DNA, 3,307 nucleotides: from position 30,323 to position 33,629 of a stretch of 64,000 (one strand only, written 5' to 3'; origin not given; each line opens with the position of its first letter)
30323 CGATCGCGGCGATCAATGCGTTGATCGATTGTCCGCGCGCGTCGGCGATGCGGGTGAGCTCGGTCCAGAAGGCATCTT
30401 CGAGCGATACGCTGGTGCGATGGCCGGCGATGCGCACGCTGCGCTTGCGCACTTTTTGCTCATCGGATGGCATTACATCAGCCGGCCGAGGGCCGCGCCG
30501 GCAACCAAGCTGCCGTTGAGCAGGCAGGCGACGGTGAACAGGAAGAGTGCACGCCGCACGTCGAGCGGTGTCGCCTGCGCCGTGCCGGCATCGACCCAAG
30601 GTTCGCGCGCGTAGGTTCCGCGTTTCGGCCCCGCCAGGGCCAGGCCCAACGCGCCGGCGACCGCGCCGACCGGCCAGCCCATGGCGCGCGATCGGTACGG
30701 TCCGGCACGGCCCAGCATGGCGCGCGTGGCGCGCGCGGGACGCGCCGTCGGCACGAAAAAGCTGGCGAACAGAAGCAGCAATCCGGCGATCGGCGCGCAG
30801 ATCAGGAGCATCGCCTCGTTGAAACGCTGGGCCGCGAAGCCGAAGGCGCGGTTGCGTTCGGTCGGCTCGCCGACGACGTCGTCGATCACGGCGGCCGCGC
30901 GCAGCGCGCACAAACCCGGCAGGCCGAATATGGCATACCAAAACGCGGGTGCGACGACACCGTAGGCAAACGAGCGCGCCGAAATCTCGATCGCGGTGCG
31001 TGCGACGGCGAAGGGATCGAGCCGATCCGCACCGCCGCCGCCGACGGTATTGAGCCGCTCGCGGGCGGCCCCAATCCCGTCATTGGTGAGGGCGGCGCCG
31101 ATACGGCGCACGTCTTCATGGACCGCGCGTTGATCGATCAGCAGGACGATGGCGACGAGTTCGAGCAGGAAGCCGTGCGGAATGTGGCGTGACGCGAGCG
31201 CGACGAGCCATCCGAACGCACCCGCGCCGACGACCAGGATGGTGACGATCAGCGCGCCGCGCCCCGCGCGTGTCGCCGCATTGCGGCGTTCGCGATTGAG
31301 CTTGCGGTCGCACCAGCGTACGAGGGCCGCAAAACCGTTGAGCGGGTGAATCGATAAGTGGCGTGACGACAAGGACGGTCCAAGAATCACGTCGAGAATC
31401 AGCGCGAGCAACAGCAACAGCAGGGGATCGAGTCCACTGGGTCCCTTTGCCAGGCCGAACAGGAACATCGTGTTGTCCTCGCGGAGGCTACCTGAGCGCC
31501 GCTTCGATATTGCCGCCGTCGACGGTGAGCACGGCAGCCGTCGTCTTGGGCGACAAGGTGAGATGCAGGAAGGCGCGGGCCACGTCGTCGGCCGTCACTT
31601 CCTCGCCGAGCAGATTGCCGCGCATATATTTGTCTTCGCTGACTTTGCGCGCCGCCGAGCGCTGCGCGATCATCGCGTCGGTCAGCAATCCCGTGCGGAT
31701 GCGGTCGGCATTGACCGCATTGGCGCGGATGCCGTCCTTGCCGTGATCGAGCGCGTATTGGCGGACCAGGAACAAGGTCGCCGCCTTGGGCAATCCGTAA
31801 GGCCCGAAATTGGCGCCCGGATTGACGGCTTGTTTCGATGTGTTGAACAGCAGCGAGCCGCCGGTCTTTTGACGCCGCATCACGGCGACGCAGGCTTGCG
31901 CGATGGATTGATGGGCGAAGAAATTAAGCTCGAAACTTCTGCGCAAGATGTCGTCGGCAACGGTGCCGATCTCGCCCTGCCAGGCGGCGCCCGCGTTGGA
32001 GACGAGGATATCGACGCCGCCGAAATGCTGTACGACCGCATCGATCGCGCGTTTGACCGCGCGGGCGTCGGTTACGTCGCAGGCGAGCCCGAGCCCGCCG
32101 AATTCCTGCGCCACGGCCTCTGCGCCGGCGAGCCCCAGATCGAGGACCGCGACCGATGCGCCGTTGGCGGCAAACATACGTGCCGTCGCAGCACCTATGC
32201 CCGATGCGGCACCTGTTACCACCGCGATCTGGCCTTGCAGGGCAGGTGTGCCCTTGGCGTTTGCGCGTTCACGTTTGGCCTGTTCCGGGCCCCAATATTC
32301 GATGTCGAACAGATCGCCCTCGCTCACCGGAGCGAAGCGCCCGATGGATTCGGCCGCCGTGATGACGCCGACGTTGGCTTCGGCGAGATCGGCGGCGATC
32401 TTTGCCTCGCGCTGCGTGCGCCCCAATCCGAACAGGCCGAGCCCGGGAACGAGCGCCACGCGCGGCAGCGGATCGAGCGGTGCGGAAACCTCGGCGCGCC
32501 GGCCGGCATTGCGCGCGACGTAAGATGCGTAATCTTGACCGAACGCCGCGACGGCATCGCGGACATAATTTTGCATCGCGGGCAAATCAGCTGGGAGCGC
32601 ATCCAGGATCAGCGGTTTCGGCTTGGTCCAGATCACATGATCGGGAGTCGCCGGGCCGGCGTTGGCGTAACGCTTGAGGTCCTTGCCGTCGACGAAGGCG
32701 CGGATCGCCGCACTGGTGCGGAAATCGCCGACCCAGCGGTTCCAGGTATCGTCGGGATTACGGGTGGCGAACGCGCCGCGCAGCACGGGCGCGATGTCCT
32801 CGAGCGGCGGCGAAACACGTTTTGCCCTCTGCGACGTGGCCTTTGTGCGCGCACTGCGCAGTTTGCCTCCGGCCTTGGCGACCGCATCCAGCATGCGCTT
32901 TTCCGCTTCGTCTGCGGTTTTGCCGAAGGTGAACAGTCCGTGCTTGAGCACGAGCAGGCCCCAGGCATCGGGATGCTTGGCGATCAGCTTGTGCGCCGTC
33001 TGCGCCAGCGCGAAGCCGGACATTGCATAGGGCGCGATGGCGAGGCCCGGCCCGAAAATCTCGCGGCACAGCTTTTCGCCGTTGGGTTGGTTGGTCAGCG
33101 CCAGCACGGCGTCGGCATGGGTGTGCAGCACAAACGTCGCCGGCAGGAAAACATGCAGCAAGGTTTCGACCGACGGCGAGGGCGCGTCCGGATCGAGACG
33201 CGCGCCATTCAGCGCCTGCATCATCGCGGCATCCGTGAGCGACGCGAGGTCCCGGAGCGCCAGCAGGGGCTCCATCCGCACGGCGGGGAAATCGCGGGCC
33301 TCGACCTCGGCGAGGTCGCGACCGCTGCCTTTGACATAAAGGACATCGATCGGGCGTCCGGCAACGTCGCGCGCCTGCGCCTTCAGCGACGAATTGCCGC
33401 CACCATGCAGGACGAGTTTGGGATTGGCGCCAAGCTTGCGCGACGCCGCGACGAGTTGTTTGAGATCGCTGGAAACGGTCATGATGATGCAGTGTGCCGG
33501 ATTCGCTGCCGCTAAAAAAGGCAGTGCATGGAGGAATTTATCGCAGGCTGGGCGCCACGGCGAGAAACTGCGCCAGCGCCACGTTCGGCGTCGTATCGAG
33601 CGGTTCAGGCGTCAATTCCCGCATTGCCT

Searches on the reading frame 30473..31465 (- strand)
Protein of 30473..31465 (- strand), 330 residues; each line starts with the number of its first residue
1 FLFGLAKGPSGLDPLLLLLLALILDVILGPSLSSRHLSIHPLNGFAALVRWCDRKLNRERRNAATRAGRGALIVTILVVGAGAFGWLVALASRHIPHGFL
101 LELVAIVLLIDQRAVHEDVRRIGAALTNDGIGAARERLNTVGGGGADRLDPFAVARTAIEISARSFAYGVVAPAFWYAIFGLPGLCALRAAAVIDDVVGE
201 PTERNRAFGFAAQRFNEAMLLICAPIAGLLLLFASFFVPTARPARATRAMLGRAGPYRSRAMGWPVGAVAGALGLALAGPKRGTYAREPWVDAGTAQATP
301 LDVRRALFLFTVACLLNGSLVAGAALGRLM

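Call 12: search_protein_families(library=pfam, proteins=[window:30473-31465:-], max_evalue=0.0001)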
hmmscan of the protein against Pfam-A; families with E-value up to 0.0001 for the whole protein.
window:30473-31465:- (330 aa): 1 family
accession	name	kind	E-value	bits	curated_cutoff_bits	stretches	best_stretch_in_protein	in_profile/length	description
PF03186.18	CobD_Cbib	-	1e-44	153.4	34.4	1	18-309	1-281/282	CobD/Cbib protein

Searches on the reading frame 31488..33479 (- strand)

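Call 12: search_protein_families(library=pfam, proteins=[window:31488-33479:-], max_evalue=0.0001)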
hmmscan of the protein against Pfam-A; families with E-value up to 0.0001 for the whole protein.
window:31488-33479:- (663 aa): 3 families
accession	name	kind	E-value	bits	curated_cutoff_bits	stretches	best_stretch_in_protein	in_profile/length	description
PF13561.12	adh_short_C2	-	8.3e-41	140.5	27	1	423-656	1-234/236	Enoyl-(Acyl carrier protein) reductase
PF00106.31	adh_short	-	5.8e-37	127.5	26.6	1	417-600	1-188/195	short chain dehydrogenase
PF00596.27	Aldolase_II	-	9.7e-21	74.9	22.2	1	8-197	2-173/183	Class II Aldolase and Adducin N-terminal domain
